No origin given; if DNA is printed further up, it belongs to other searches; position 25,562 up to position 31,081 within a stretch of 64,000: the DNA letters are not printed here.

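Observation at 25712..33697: Three-gene operon: NfeD-like membrane protein, flotillin/SPFH and a giant coiled-coil AAA+ protein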

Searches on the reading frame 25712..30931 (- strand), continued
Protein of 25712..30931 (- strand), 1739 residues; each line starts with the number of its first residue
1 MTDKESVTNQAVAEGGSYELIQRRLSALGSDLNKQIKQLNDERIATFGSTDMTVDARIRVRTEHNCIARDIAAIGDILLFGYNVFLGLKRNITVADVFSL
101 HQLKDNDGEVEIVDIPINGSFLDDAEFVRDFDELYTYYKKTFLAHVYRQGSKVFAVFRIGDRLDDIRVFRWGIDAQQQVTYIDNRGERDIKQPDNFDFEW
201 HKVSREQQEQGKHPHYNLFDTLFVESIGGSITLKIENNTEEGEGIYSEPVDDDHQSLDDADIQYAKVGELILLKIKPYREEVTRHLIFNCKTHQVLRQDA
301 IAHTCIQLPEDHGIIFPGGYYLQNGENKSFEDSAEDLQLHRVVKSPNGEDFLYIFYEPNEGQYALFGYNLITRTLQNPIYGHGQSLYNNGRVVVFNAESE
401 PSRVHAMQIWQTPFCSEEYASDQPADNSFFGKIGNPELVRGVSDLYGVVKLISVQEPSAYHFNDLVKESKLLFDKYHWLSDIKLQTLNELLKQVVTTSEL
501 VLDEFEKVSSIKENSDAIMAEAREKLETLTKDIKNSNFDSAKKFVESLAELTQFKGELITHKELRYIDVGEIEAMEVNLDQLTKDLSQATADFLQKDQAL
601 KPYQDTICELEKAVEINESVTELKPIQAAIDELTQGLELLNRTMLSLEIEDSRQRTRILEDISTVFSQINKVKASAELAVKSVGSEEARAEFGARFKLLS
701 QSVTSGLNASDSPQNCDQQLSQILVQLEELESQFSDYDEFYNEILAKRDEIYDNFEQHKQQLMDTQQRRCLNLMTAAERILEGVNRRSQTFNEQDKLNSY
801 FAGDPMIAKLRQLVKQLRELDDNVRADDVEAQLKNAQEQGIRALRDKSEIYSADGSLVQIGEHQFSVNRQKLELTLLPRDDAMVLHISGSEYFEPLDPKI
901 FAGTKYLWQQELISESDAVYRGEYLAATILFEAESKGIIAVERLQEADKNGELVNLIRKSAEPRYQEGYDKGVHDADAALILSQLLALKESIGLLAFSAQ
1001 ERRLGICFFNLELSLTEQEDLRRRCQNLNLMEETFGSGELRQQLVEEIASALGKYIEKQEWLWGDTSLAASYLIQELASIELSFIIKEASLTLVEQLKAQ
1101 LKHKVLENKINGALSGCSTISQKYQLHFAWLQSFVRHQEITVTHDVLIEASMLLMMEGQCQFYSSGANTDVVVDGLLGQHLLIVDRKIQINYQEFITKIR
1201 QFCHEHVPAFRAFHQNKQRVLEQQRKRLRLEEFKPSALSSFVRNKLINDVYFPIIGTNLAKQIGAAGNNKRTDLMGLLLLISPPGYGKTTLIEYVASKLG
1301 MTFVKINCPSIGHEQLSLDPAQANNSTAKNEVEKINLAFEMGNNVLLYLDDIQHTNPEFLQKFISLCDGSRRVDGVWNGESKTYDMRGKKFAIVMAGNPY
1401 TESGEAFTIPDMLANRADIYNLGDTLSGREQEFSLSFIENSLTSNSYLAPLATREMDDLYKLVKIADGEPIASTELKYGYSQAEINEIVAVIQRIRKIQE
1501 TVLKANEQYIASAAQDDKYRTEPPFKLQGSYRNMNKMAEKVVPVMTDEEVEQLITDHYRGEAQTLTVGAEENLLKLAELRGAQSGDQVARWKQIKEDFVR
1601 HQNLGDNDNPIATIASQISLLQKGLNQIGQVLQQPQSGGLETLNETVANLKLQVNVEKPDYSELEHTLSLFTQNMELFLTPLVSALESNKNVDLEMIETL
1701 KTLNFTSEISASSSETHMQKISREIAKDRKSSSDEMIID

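Call 11: find_homologous_proteins(query=window:25712-30931:-, max_evalue=0.00001)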
Query window:25712-30931:- (1739 aa): 5071 proteins with E <= 0.00001 among 8000 candidates; the best 120 are listed.
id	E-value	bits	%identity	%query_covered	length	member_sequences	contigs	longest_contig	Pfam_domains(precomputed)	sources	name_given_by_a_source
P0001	0.0e+0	3313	84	100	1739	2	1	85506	PF12458.14,PF00004.36,PF13401.13,PF07728.21,PF25472.2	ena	-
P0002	0.0e+0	3303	84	100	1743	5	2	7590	PF12458.14,PF00004.36,PF13401.13,PF07728.21,PF25472.2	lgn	-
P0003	0.0e+0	3300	84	100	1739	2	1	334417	PF12458.14,PF00004.36,PF13401.13,PF07728.21,PF25472.2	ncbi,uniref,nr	ncbi:DNA repair ATPase [Colwellia psychrerythraea]|uniref:AAA+ ATPase domain-containing protein n=1 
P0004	0.0e+0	3293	84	100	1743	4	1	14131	PF12458.14,PF00004.36,PF13401.13,PF07728.21,PF25472.2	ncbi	-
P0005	0.0e+0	3291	84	100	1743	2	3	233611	PF12458.14,PF00004.36,PF13401.13,PF07728.21,PF25472.2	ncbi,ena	-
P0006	0.0e+0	3281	83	100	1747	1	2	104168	PF12458.14,PF00004.36,PF25472.2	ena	-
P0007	0.0e+0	3280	84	100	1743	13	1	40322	PF12458.14,PF00004.36,PF13401.13,PF07728.21,PF25472.2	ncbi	-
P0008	0.0e+0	3188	81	100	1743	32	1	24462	PF12458.14,PF00004.36,PF13401.13,PF07728.21,PF25472.2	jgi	-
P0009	0.0e+0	3187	81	100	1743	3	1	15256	PF12458.14,PF00004.36,PF13401.13,PF07728.21,PF25472.2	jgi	-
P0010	0.0e+0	3183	81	100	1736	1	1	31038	PF12458.14,PF00004.36,PF07728.21,PF25472.2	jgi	jgi:MoxR-like ATPase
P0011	0.0e+0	3180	81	100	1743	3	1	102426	PF12458.14,PF00004.36,PF07728.21,PF25472.2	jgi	-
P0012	0.0e+0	3179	82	99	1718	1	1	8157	PF12458.14,PF00004.36,PF13401.13,PF07728.21,PF25472.2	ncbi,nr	ncbi:MAG: DNA repair ATPase, partial [Litorilituus sp.]|nr:DNA repair ATPase [Litorilituus sp.]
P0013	0.0e+0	3171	82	98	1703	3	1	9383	PF12458.14,PF00004.36,PF13401.13,PF07728.21,PF25472.2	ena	-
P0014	0.0e+0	3169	81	100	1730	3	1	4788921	PF12458.14,PF00004.36,PF13401.13,PF07728.21,PF25472.2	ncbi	ncbi:DNA repair ATPase [Colwellia sp. RE-S-Sl-9]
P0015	0.0e+0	3150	80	100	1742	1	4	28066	PF12458.14,PF00004.36,PF07728.21,PF25472.2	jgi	-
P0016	0.0e+0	3130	79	100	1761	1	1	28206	PF12458.14,PF00004.36,PF13401.13,PF07728.21,PF25472.2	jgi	-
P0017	0.0e+0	3127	78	100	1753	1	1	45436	PF12458.14,PF00004.36,PF07728.21,PF25472.2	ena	-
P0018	0.0e+0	3126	80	100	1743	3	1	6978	PF12458.14,PF00004.36,PF13401.13,PF07728.21,PF25472.2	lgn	-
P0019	0.0e+0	3126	79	100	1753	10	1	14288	PF12458.14,PF00004.36,PF13401.13,PF07728.21,PF25472.2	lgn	-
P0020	0.0e+0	3125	79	100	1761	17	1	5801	PF12458.14,PF00004.36,PF13401.13,PF07728.21,PF25472.2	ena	-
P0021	0.0e+0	3125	80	98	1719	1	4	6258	PF12458.14,PF00004.36,PF07728.21,PF25472.2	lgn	-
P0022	0.0e+0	3122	79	100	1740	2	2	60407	PF12458.14,PF00004.36,PF13401.13,PF07728.21,PF25472.2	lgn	-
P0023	0.0e+0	3118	78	100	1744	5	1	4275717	PF12458.14,PF00004.36,PF13401.13,PF07728.21,PF25472.2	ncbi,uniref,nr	ncbi:AAA family ATPase [Litorilituus sediminis]|uniref:AAA family ATPase n=2 Tax=Litorilituus sedimi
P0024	0.0e+0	3114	79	100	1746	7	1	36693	PF12458.14,PF00004.36,PF07728.21,PF25472.2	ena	-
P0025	0.0e+0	3094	79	100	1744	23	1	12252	PF12458.14,PF00004.36,PF13401.13,PF07728.21,PF25472.2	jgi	jgi:MoxR-like ATPase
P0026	0.0e+0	3080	79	99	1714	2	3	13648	PF12458.14,PF00004.36,PF07728.21,PF25472.2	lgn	-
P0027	0.0e+0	3076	79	98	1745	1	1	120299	PF12458.14,PF00004.36,PF13401.13,PF07728.21,PF25472.2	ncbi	-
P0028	0.0e+0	3069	79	98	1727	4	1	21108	PF12458.14,PF00004.36,PF13401.13,PF07728.21,PF25472.2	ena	-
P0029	0.0e+0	3060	79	98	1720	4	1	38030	PF12458.14,PF00004.36,PF13401.13,PF07728.21,PF25472.2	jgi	-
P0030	0.0e+0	3054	79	99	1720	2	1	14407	PF12458.14,PF00004.36,PF07728.21,PF25472.2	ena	-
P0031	0.0e+0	3053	77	100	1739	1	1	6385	PF12458.14,PF00004.36,PF07728.21,PF25472.2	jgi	-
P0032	0.0e+0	3049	77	100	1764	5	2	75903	PF12458.14,PF00004.36,PF13401.13,PF07728.21,PF25472.2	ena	-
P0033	0.0e+0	3049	78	98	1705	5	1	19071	PF12458.14,PF00004.36,PF13401.13,PF07728.21,PF25472.2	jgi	jgi:MoxR-like ATPase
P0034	0.0e+0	3045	79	98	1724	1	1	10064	PF12458.14,PF00004.36,PF13401.13,PF07728.21,PF25472.2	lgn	-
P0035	0.0e+0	3044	78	100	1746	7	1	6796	PF12458.14,PF00004.36,PF13401.13,PF07728.21,PF25472.2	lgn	-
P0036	0.0e+0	3028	77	100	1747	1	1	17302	PF12458.14,PF00004.36,PF13401.13,PF07728.21,PF25472.2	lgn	-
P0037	0.0e+0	3019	77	100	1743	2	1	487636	PF12458.14,PF00004.36,PF13401.13,PF07728.21,PF25472.2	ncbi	ncbi:DNA repair ATPase [Thalassotalea fusca]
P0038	0.0e+0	3002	76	100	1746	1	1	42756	PF12458.14,PF00004.36,PF13401.13,PF07728.21,PF25472.2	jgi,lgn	-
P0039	0.0e+0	3000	76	99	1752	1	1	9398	PF12458.14,PF00004.36,PF13401.13,PF07728.21,PF25472.2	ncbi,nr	ncbi:MAG: DNA repair ATPase [Alteromonadaceae bacterium]|nr:DNA repair ATPase [Alteromonadaceae bact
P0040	0.0e+0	3000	81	95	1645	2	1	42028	PF12458.14,PF00004.36,PF13401.13,PF07728.21,PF25472.2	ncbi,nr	ncbi:MAG: DNA repair protein, partial [Colwelliaceae bacterium]|nr:DNA repair protein [Colwelliaceae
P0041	0.0e+0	2998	76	99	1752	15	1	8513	PF12458.14,PF00004.36,PF13401.13,PF07728.21,PF25472.2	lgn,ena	-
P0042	0.0e+0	2992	76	100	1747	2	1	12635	PF12458.14,PF00004.36,PF13401.13,PF07728.21,PF25472.2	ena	-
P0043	0.0e+0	2973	76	100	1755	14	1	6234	PF12458.14,PF00004.36,PF07728.21,PF25472.2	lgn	-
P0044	0.0e+0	2942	75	100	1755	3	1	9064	PF12458.14,PF00004.36,PF13401.13,PF07728.21,PF25472.2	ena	-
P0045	0.0e+0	2941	75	100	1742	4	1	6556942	PF12458.14,PF00004.36,PF07728.21,PF25472.2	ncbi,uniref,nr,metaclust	ncbi:DNA repair ATPase [Thalassomonas actiniarum]|uniref:DNA repair ATPase n=1 Tax=Thalassomonas act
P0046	0.0e+0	2938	75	99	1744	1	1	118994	PF12458.14,PF00004.36,PF13401.13,PF07728.21,PF25472.2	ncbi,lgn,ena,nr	ncbi:MAG: DNA repair ATPase [Colwellia sp.]|nr:DNA repair ATPase [Colwellia sp.]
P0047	0.0e+0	2933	75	100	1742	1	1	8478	PF12458.14,PF00004.36,PF07728.21,PF25472.2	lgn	-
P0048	0.0e+0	2930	75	99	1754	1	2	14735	PF12458.14,PF00004.36,PF07728.21,PF25472.2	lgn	-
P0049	0.0e+0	2930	74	100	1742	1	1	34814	PF12458.14,PF00004.36,PF07728.21,PF25472.2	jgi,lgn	jgi:MoxR-like ATPase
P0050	0.0e+0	2929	75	100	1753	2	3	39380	PF12458.14,PF00004.36,PF07728.21,PF25472.2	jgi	-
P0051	0.0e+0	2921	75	100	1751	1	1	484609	PF12458.14,PF00004.36,PF07728.21,PF25472.2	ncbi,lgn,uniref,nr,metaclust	ncbi:DNA repair ATPase [Colwellia psychrerythraea]|uniref:AAA family ATPase n=1 Tax=Colwellia psychr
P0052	0.0e+0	2905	75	98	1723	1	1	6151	PF12458.14,PF00004.36,PF13401.13,PF07728.21,PF25472.2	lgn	-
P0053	0.0e+0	2897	80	92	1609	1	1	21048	PF12458.14,PF00004.36,PF13401.13,PF07728.21,PF25472.2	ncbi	ncbi:MAG: DNA repair ATPase [Alteromonadaceae bacterium]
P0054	0.0e+0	2891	74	100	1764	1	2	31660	PF12458.14,PF00004.36,PF13401.13,PF07728.21,PF25472.2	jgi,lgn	jgi:MoxR-like ATPase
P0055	0.0e+0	2856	73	99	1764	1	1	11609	PF12458.14,PF00004.36,PF13401.13,PF07728.21,PF25472.2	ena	-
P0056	0.0e+0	2855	74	98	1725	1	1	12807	PF12458.14,PF00004.36,PF13401.13,PF07728.21,PF25472.2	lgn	-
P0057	0.0e+0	2848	72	100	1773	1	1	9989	PF12458.14,PF00004.36,PF13401.13,PF07728.21,PF25472.2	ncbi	-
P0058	0.0e+0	2799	71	100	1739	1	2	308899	PF12458.14,PF00004.36,PF13401.13,PF07728.21,PF25472.2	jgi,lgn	-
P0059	0.0e+0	2790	71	99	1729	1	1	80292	PF12458.14,PF00004.36,PF13401.13,PF07728.21,PF25472.2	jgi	jgi:biotin-(acetyl-CoA carboxylase) ligase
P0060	0.0e+0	2786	71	100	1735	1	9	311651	PF12458.14,PF00004.36,PF13401.13,PF07728.21,PF25472.2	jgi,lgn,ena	-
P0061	0.0e+0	2779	72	99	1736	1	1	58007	PF12458.14,PF00004.36,PF13401.13,PF07728.21,PF25472.2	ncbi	-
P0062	0.0e+0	2687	68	100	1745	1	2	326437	PF12458.14,PF00004.36,PF13401.13,PF07728.21,PF25472.2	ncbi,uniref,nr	ncbi:DNA repair ATPase [Thalassotalea marina]|uniref:AAA+ ATPase domain-containing protein n=1 Tax=T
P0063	0.0e+0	2661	69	100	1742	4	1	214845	PF12458.14,PF00004.36,PF13401.13,PF07728.21,PF25472.2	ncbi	ncbi:DNA repair ATPase [Thalassotalea ganghwensis]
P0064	0.0e+0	2566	66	98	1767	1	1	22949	PF12458.14,PF00004.36,PF07728.21,PF25472.2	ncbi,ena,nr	ncbi:MAG: DNA repair ATPase [Psychrobium sp.]|nr:DNA repair ATPase [Psychrobium sp.]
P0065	0.0e+0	2565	69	94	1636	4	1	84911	PF12458.14,PF00004.36,PF07728.21,PF25472.2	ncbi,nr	ncbi:MAG: DNA repair ATPase [Gammaproteobacteria bacterium]|nr:DNA repair ATPase [Gammaproteobacteri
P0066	0.0e+0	2557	69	94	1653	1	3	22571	PF12458.14,PF00004.36,PF13401.13,PF07728.21,PF25472.2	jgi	-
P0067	0.0e+0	2551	75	88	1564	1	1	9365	PF12458.14,PF00004.36,PF07728.21,PF25472.2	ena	-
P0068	0.0e+0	2426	78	78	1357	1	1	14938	PF12458.14,PF00004.36,PF25472.2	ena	-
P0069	0.0e+0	2277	78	74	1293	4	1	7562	PF12458.14,PF25472.2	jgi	jgi:hypothetical protein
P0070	0.0e+0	2015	56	94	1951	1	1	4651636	PF12458.14,PF00004.36,PF13401.13,PF07728.21,PF25472.2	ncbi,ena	-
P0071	0.0e+0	2011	53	100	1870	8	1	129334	PF12458.14,PF00004.36,PF13401.13,PF07728.21,PF25472.2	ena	-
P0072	0.0e+0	1990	52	100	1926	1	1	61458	PF12458.14,PF00004.36,PF13401.13,PF07728.21,PF25472.2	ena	-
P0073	0.0e+0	1980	55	94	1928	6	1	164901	PF12458.14,PF00004.36,PF13401.13,PF07728.21,PF25472.2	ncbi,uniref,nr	ncbi:DNA repair protein [Pseudoalteromonas rubra]|uniref:DNA repair protein n=1 Tax=Pseudoalteromona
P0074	0.0e+0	1978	54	95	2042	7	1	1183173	PF12458.14,PF00004.36,PF13401.13,PF07728.21,PF25472.2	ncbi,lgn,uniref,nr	ncbi:DNA repair ATPase [Pseudoalteromonas umbrosa]|uniref:DNA repair ATPase n=1 Tax=Pseudoalteromona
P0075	0.0e+0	1972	54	94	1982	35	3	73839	PF12458.14,PF00004.36,PF13401.13,PF07728.21,PF25472.2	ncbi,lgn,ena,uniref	ncbi:DNA repair ATPase [Pseudoalteromonas sp.]|uniref:DNA repair ATPase n=1 Tax=Pseudoalteromonas sp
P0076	0.0e+0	1964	55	94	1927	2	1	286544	PF12458.14,PF00004.36,PF13401.13,PF07728.21,PF25472.2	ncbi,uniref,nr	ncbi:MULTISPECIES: DNA repair ATPase [unclassified Pseudoalteromonas]|uniref:DNA repair ATPase n=1 T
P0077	0.0e+0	1963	55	94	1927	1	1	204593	PF12458.14,PF00004.36,PF13401.13,PF07728.21,PF25472.2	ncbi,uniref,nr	ncbi:DNA repair ATPase [Pseudoalteromonas rubra]|uniref:DNA repair protein n=1 Tax=Pseudoalteromonas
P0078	0.0e+0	1963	54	93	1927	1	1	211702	PF12458.14,PF00004.36,PF13401.13,PF07728.21,PF25472.2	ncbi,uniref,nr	ncbi:DNA repair ATPase [Pseudoalteromonas sp. McH1-42]|uniref:DNA repair ATPase n=1 Tax=Pseudoaltero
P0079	0.0e+0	1962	54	94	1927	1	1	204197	PF12458.14,PF00004.36,PF13401.13,PF07728.21,PF25472.2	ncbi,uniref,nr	ncbi:DNA repair ATPase [Pseudoalteromonas rubra]|uniref:DNA repair ATPase n=1 Tax=Pseudoalteromonas 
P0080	0.0e+0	1959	54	94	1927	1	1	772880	PF12458.14,PF00004.36,PF13401.13,PF07728.21,PF25472.2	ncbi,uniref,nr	ncbi:DNA repair ATPase [Pseudoalteromonas rubra]|uniref:DNA repair ATPase n=1 Tax=Pseudoalteromonas 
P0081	0.0e+0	1959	53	97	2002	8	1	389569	PF12458.14,PF00004.36,PF13401.13,PF07728.21,PF25472.2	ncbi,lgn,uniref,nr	ncbi:DNA repair ATPase [Pseudoalteromonas luteoviolacea]|uniref:DNA repair ATPase n=1 Tax=Pseudoalte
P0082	0.0e+0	1957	54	93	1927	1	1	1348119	PF12458.14,PF00004.36,PF13401.13,PF07728.21,PF25472.2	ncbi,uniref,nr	ncbi:AAA domain-containing protein [Pseudoalteromonas rubra]|uniref:AAA domain-containing protein n=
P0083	0.0e+0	1957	54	95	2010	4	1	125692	PF12458.14,PF00004.36,PF13401.13,PF07728.21,PF25472.2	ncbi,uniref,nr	ncbi:DNA repair ATPase [Pseudoalteromonas sp. Of7M-16]|uniref:DNA repair ATPase n=1 Tax=Pseudoaltero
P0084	0.0e+0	1956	53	97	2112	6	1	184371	PF12458.14,PF00004.36,PF13401.13,PF07728.21,PF25472.2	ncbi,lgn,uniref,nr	ncbi:DNA repair ATPase [Pseudoalteromonas sp. NEC-BIFX-2020_002]|uniref:DNA repair ATPase n=1 Tax=Ps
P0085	0.0e+0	1955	54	93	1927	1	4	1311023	PF12458.14,PF00004.36,PF13401.13,PF07728.21,PF25472.2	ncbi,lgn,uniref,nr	ncbi:DNA repair ATPase [Pseudoalteromonas rubra]|uniref:DNA repair protein n=1 Tax=Pseudoalteromonas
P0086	0.0e+0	1955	54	94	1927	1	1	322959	PF12458.14,PF00004.36,PF13401.13,PF07728.21,PF25472.2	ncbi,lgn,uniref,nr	ncbi:DNA repair ATPase [Pseudoalteromonas sp. PPB1]|uniref:DNA repair ATPase n=1 Tax=Pseudoalteromon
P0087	0.0e+0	1954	53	97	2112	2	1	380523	PF12458.14,PF00004.36,PF13401.13,PF07728.21,PF25472.2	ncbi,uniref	ncbi:DNA repair ATPase [Pseudoalteromonas sp. Ld20]|uniref:DNA repair ATPase n=1 Tax=Pseudoalteromon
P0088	0.0e+0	1952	54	94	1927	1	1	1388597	PF12458.14,PF00004.36,PF13401.13,PF07728.21,PF25472.2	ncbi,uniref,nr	ncbi:hypothetical protein PRUB_b0762 [Pseudoalteromonas rubra]|uniref:DNA repair protein n=1 Tax=Pse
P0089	0.0e+0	1951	54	94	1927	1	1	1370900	PF12458.14,PF00004.36,PF13401.13,PF07728.21,PF25472.2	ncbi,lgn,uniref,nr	ncbi:DNA repair ATPase [Pseudoalteromonas ardens]|uniref:DNA repair ATPase n=1 Tax=Pseudoalteromonas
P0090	0.0e+0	1951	54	94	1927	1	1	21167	PF12458.14,PF00004.36,PF13401.13,PF07728.21,PF25472.2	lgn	-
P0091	0.0e+0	1948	53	96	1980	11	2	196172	PF12458.14,PF00004.36,PF13401.13,PF07728.21,PF25472.2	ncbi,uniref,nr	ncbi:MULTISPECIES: DNA repair ATPase [unclassified Pseudoalteromonas]|uniref:DNA repair ATPase n=1 T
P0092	0.0e+0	1948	53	95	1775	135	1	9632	PF12458.14,PF00004.36,PF13401.13,PF07728.21,PF25472.2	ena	-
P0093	0.0e+0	1948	53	96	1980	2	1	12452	PF12458.14,PF00004.36,PF13401.13,PF07728.21,PF25472.2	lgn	-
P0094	0.0e+0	1946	53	97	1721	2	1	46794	PF12458.14,PF00004.36,PF13401.13,PF07728.21,PF25472.2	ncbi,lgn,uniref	ncbi:MAG: DNA repair ATPase [Pseudoalteromonas prydzensis]|uniref:DNA repair ATPase n=1 Tax=Pseudoal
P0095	0.0e+0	1944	54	94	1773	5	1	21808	PF12458.14,PF00004.36,PF13401.13,PF07728.21,PF25472.2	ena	-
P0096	0.0e+0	1944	53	95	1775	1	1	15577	PF12458.14,PF00004.36,PF13401.13,PF07728.21,PF25472.2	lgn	-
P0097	0.0e+0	1944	54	94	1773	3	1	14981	PF12458.14,PF00004.36,PF13401.13,PF07728.21,PF25472.2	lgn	-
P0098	0.0e+0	1943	53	95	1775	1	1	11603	PF12458.14,PF00004.36,PF13401.13,PF07728.21,PF25472.2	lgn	-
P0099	0.0e+0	1941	54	94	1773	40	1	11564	PF12458.14,PF00004.36,PF13401.13,PF07728.21,PF25472.2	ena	-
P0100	0.0e+0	1941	53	95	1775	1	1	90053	PF12458.14,PF00004.36,PF13401.13,PF07728.21,PF25472.2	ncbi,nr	ncbi:MAG: DNA repair ATPase [Colwellia sp.]|nr:DNA repair ATPase [Colwellia sp.]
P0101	0.0e+0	1941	53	95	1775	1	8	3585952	PF12458.14,PF00004.36,PF13401.13,PF07728.21,PF25472.2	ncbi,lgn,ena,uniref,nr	ncbi:DNA repair ATPase [Pseudoalteromonas marina]|uniref:DNA repair ATPase n=1 Tax=Pseudoalteromonas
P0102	0.0e+0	1941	53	95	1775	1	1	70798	PF12458.14,PF00004.36,PF13401.13,PF07728.21,PF25472.2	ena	-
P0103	0.0e+0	1940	54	94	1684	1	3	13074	PF12458.14,PF00004.36,PF13401.13,PF07728.21,PF25472.2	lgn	-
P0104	0.0e+0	1940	54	93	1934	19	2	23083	PF12458.14,PF00004.36,PF13401.13,PF07728.21,PF25472.2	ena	-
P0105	0.0e+0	1938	52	98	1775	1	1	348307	PF12458.14,PF00004.36,PF13401.13,PF07728.21,PF25472.2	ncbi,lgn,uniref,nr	ncbi:DNA repair ATPase [Pseudoalteromonas sp. 10-33]|uniref:DNA repair ATPase n=1 Tax=Pseudoalteromo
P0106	0.0e+0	1938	53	95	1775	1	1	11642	PF12458.14,PF00004.36,PF13401.13,PF07728.21,PF25472.2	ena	-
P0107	0.0e+0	1936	53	94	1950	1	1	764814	PF12458.14,PF00004.36,PF13401.13,PF07728.21,PF25472.2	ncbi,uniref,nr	ncbi:hypothetical protein PULV_a0329 [Pseudoalteromonas ulvae UL12]|uniref:DNA repair ATPase n=1 Tax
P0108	0.0e+0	1935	53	95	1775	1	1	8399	PF12458.14,PF00004.36,PF13401.13,PF07728.21,PF25472.2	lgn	-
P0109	0.0e+0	1934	53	94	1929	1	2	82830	PF12458.14,PF00004.36,PF13401.13,PF07728.21,PF25472.2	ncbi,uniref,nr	ncbi:DNA repair protein [Pseudoalteromonas citrea]|uniref:DNA repair protein n=1 Tax=Pseudoalteromon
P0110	0.0e+0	1931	54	93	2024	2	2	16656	PF12458.14,PF00004.36,PF13401.13,PF07728.21,PF25472.2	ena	-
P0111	0.0e+0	1929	51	99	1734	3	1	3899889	PF12458.14,PF00004.36,PF13401.13,PF07728.21,PF25472.2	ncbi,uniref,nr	ncbi:DNA repair ATPase [Pseudoalteromonas sp. KAN5]|uniref:DNA repair ATPase n=1 Tax=Pseudoalteromon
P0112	0.0e+0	1928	51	99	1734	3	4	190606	PF12458.14,PF00004.36,PF13401.13,PF07728.21,PF25472.2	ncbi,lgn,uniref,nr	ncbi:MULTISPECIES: DNA repair ATPase [Pseudoalteromonas]|uniref:DNA repair ATPase n=1 Tax=Pseudoalte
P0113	0.0e+0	1926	53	94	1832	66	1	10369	PF12458.14,PF00004.36,PF13401.13,PF07728.21,PF25472.2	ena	-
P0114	0.0e+0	1925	54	93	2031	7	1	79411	PF12458.14,PF00004.36,PF13401.13,PF07728.21,PF25472.2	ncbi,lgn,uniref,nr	ncbi:ATPase involved in DNA repair [Pseudoalteromonas sp. P1-9]|uniref:DNA repair ATPase n=1 Tax=Pse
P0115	0.0e+0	1919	53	94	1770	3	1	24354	PF12458.14,PF00004.36,PF13401.13,PF07728.21,PF25472.2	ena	-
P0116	0.0e+0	1918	52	96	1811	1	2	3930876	PF12458.14,PF00004.36,PF07728.21,PF25472.2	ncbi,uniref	ncbi:DNA repair ATPase [Pseudoalteromonas sp. T1lg65]|uniref:DNA repair ATPase n=1 Tax=Pseudoalterom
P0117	0.0e+0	1918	53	93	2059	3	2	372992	PF12458.14,PF00004.36,PF13401.13,PF07728.21,PF25472.2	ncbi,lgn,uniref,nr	ncbi:DNA repair ATPase [Pseudoalteromonas sp. MMG024]|uniref:DNA repair ATPase n=1 Tax=Pseudoalterom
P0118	0.0e+0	1900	53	94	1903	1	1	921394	PF12458.14,PF00004.36,PF13401.13,PF07728.21,PF25472.2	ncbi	-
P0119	0.0e+0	1899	52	95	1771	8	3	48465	PF12458.14,PF00004.36,PF13401.13,PF07728.21,PF25472.2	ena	-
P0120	0.0e+0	1871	83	57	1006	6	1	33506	PF12458.14,PF25472.2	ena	-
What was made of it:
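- Checked: The giant ORF is full length relative to its homologues: 100% coverage at 84% identity to 1739-aa Colwellia proteins (call 11).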
